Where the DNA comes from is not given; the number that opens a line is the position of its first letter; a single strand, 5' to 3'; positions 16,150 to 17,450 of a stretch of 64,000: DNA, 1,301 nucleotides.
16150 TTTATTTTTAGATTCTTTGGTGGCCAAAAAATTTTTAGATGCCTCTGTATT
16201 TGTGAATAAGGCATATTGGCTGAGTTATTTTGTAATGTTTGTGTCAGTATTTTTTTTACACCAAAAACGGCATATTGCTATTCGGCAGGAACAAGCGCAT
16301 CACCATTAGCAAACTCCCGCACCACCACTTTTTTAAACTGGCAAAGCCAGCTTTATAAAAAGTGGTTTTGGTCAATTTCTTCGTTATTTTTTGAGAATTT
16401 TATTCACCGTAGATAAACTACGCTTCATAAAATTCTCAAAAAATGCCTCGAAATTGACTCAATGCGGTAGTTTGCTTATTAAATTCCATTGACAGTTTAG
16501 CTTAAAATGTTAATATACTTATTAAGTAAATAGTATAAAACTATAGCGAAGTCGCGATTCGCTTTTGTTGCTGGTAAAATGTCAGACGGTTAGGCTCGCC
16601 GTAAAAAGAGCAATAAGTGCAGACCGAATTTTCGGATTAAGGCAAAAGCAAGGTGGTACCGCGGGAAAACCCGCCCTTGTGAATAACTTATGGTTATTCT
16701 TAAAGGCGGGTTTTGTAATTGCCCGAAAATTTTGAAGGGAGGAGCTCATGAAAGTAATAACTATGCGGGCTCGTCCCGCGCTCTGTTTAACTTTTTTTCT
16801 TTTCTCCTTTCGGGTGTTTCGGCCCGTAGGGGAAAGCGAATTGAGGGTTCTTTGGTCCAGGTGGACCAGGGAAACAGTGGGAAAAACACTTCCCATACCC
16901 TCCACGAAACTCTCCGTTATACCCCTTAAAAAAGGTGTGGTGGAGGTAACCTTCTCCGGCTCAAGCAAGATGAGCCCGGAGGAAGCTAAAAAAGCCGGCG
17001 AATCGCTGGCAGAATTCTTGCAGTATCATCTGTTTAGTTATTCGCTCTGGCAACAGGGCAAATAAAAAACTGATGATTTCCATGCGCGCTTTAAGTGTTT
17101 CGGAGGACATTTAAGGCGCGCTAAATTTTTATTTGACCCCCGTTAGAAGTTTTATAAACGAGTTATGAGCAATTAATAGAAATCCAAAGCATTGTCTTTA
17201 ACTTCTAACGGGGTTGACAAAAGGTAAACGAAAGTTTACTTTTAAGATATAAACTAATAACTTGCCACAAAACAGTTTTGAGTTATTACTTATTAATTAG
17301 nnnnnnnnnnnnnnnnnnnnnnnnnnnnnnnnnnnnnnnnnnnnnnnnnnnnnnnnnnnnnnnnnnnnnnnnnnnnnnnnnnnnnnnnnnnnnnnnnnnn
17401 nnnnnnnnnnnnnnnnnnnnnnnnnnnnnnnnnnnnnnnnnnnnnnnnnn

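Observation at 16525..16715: T-box-like antiterminator plus terminator leader upstream of an uncharacterised small ORF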

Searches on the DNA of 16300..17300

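Call 4: search_rna_families(source=window, start=16300, end=17300, threshold=evalue, max_evalue=10, show_alignments=6)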
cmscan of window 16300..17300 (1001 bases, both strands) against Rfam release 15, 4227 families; matches with E-value up to 10: 29.
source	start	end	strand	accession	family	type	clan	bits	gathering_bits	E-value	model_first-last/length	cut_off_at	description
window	16511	16681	+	RF00230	T-box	Cis-reg; leader;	-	36.9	93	2.1e-06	1-219/219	no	T-box leader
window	16372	16457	+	RF04205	MIR2606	Gene; miRNA;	-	26.1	139.7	0.22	1-165/165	no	MIR2606 microRNA precursor family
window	17133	17217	+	RF01997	mir-969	Gene; miRNA;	-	24.8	61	0.036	1-86/86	no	mir-969 microRNA precursor family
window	16389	16442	-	RF04347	Plastid-ccsA-ndhD-2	Cis-reg;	-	23.8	51.5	0.05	1-53/53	no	Plastid-ccsA-ndhD-2 3UTR RNA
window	16386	16442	+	RF03640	mir-3747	Gene; miRNA;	-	22.6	63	0.082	1-67/67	no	mir-3747 microRNA precursor family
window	16391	16462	+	RF00208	snoR72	Gene; snRNA; snoRNA; CD-box;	-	22.5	43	1.8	1-87/87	no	Small nucleolar RNA R72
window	16669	16711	-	RF03800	mir-4477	Gene; miRNA;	-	22.2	74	0.16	1-81/81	no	mir-4477 microRNA precursor family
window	16387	16443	-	RF04128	MIR8562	Gene; miRNA;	-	22.1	211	0.14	1-242/242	no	MIR8562 microRNA precursor family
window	16337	16401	+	RF02732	JA04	Gene; sRNA;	-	21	81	3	1-81/81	no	Aggregatibacter sRNA JA04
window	16667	16732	+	RF04181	rteR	Gene; sRNA;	-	20.4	72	2.4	1-84/84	no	rteR sRNA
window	16666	16716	+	RF02616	SSRC8_2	Gene; sRNA;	-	20.3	72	0.0027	1-281/281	no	Streptococcus sRNA 8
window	16669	16711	+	RF03800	mir-4477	Gene; miRNA;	-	20.1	74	0.59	1-81/81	no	mir-4477 microRNA precursor family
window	16387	16443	-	RF04195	MIR6217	Gene; miRNA;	-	20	110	0.073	1-228/228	no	MIR6217 microRNA precursor family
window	16388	16444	-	RF03640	mir-3747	Gene; miRNA;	-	20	63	0.44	1-67/67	no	mir-3747 microRNA precursor family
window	17138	17213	-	RF00204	snoR12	Gene; snRNA; snoRNA; CD-box;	-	18.5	39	2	1-83/83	no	Small nucleolar RNA R12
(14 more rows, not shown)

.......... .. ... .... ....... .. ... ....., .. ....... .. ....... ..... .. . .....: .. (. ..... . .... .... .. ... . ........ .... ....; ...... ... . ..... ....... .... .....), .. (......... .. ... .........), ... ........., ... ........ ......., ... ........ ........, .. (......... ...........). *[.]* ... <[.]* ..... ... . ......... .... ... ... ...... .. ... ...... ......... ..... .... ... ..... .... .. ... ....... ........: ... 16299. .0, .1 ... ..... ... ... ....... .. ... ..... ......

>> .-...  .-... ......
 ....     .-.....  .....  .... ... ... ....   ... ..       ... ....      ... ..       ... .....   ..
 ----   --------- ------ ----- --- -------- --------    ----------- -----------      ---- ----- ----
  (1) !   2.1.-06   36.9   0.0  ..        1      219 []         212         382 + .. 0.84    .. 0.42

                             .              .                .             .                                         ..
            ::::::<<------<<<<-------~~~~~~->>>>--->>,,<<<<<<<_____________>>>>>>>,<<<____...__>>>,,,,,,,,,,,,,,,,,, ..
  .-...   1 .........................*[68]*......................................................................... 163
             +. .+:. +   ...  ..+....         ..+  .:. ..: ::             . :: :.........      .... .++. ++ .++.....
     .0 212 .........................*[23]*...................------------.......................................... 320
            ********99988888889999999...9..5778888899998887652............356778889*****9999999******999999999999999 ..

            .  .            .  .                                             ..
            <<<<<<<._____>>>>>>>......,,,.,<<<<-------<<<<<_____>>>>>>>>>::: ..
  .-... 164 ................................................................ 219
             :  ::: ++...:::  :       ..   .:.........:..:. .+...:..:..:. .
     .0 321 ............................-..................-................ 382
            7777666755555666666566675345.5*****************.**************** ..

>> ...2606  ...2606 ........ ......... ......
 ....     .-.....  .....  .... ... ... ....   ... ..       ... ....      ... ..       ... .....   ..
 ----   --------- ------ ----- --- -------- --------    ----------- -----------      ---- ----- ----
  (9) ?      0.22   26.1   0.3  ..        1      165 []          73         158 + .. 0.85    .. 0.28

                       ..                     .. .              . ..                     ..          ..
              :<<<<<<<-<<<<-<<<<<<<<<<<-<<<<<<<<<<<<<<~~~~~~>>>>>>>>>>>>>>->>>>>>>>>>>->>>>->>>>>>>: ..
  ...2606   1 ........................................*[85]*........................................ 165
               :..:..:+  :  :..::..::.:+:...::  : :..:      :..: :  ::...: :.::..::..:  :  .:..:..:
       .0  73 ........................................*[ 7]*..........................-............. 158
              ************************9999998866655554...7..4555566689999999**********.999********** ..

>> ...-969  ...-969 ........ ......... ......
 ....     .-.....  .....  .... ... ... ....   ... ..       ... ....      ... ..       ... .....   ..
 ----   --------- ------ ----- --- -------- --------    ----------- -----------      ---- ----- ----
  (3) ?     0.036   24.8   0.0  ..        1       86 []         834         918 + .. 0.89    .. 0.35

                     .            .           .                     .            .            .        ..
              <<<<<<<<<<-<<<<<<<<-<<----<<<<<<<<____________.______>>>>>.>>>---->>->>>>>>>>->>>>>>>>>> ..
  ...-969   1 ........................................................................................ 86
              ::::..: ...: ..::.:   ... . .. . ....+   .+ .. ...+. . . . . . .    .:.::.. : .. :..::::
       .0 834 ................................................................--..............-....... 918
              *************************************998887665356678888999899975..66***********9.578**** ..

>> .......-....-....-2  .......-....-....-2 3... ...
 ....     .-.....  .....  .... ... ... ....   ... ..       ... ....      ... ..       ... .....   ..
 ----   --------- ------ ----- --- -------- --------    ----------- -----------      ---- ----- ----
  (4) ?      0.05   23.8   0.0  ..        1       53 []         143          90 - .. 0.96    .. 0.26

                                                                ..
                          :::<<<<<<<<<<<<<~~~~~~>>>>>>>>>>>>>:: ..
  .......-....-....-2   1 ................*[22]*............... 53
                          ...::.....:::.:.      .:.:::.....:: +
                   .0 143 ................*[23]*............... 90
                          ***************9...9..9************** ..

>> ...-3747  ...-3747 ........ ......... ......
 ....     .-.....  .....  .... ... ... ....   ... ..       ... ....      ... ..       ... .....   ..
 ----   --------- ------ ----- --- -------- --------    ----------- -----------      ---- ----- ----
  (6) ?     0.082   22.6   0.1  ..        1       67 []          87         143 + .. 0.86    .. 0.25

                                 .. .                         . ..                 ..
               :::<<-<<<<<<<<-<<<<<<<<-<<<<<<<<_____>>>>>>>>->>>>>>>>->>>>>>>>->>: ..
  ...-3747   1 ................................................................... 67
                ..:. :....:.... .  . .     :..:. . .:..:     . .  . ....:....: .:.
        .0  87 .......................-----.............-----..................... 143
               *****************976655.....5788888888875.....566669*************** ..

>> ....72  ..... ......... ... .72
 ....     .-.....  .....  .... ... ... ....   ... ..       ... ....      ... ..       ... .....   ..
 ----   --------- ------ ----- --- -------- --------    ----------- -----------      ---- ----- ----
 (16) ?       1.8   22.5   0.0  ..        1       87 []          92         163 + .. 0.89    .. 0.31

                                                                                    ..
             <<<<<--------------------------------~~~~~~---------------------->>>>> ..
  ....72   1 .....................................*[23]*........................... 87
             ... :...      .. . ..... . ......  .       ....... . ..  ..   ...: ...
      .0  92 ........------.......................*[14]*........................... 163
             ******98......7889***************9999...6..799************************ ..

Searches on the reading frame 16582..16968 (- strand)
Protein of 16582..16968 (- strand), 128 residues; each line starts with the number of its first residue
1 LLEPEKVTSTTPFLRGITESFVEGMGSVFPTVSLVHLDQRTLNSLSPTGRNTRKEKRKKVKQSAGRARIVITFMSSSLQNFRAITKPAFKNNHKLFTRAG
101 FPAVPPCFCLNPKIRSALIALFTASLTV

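Call 8: search_protein_families(library=pfam, proteins=[window:16582-16968:-], max_evalue=0.01)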
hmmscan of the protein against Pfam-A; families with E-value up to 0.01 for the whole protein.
window:16582-16968:- (128 aa): 0 families
